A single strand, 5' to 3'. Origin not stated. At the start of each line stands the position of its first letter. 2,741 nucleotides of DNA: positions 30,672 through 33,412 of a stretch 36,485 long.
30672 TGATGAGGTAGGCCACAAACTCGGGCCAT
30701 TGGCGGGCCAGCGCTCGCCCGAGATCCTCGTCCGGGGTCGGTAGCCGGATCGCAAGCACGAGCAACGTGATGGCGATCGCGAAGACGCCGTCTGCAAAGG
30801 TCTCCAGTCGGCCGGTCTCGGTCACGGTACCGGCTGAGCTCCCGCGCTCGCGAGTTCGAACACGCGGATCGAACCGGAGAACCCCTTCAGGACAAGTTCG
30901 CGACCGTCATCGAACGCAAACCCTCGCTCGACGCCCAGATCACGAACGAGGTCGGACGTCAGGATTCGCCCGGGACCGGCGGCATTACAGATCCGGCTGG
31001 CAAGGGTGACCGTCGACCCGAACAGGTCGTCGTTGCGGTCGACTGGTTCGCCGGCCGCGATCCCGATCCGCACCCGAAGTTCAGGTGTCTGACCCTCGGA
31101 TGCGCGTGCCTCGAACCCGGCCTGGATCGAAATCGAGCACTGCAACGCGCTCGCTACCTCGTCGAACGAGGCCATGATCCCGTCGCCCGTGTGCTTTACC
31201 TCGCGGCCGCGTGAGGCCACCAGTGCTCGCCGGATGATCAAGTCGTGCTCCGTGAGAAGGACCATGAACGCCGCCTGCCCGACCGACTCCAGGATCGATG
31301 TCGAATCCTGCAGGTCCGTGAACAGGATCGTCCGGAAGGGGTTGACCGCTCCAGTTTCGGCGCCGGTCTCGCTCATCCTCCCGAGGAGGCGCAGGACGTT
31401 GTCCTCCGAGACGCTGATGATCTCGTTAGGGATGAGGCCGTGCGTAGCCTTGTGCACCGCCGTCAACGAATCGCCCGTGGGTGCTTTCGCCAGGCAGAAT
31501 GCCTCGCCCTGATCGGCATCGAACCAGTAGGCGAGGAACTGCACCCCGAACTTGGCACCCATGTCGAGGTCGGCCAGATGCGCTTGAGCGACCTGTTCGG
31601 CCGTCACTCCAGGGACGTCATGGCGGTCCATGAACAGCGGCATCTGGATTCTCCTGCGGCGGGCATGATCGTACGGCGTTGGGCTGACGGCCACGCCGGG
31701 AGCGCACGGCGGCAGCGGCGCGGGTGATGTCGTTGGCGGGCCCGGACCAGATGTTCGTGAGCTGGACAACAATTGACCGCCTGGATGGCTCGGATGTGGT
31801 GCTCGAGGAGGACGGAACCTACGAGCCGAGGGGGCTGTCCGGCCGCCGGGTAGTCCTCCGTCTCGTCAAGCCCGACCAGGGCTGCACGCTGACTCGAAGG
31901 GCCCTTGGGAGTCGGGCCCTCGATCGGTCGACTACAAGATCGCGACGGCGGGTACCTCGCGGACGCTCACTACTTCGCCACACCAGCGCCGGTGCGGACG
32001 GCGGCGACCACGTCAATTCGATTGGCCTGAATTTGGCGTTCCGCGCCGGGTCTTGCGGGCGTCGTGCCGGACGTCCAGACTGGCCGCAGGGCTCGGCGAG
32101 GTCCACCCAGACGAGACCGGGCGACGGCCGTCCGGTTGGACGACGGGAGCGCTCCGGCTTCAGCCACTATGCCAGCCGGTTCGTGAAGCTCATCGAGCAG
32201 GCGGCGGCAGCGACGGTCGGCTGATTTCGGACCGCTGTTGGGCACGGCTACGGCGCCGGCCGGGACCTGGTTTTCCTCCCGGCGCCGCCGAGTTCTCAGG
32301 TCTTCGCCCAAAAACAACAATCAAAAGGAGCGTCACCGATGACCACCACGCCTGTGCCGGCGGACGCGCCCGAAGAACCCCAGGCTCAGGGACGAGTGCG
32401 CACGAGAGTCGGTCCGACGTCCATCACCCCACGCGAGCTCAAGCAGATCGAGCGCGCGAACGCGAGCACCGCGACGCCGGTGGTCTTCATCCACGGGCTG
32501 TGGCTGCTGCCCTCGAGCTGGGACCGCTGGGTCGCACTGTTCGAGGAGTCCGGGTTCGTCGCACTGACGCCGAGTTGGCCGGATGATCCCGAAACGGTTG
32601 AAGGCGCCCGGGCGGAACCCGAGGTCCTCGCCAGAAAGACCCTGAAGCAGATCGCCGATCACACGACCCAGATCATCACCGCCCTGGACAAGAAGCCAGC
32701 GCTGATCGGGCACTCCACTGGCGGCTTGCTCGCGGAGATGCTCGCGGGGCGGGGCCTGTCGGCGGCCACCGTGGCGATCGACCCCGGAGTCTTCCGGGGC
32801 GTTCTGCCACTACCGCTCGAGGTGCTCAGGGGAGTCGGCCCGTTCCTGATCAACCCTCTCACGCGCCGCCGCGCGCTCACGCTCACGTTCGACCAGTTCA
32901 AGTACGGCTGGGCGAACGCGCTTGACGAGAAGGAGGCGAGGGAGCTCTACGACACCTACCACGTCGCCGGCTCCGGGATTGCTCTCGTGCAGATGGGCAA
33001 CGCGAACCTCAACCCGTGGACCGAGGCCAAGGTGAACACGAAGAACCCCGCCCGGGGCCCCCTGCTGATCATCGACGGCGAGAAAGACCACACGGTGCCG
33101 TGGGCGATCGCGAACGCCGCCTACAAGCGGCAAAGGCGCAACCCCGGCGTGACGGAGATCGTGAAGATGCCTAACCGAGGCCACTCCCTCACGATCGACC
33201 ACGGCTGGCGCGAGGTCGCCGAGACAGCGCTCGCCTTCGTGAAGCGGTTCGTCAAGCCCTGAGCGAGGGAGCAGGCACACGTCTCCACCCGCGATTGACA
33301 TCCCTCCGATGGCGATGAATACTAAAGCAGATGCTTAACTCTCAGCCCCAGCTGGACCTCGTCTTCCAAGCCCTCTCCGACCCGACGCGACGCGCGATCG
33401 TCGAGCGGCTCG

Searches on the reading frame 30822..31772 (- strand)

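Call 15: search_protein_families(library=pfam, proteins=[window:30822-31772:-], max_evalue=0.001)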
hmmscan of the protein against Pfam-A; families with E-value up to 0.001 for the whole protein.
window:30822-31772:- (316 aa): 2 families
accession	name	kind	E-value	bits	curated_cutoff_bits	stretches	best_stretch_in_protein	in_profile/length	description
PF14026.12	SCO4226-like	-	1.8e-17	63.7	28.5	1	47-121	1-76/76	Nickel responsive protein SCO4226-like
PF00211.25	Guanylate_cyc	-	5.2e-13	49.4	21.9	1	148-305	10-179/183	Adenylate and Guanylate cyclase catalytic domain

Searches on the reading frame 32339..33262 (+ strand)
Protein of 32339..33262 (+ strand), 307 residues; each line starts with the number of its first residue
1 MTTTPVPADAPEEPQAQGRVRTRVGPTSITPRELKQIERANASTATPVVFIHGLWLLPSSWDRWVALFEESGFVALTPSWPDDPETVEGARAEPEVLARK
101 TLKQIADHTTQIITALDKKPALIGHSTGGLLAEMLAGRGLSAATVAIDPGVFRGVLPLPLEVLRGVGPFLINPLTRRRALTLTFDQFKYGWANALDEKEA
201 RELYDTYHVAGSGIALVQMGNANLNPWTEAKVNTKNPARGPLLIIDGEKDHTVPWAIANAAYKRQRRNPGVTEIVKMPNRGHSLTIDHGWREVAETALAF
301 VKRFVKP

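Call 15: search_protein_families(library=pfam, proteins=[window:32339-33262:+], max_evalue=0.001)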
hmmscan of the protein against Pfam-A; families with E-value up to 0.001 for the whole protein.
window:32339-33262:+ (307 aa): 3 families
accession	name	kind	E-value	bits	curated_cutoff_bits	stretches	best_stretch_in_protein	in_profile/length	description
PF12697.13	Abhydrolase_6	-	5.2e-20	73.5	26.3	1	48-295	1-216/217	Alpha/beta hydrolase family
PF00561.26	Abhydrolase_1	-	2e-07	31.4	25.8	1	47-287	2-243/245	alpha/beta hydrolase fold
PF00326.27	Peptidase_S9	-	7.4e-05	22.8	22.6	0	223-305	131-210/213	Prolyl oligopeptidase family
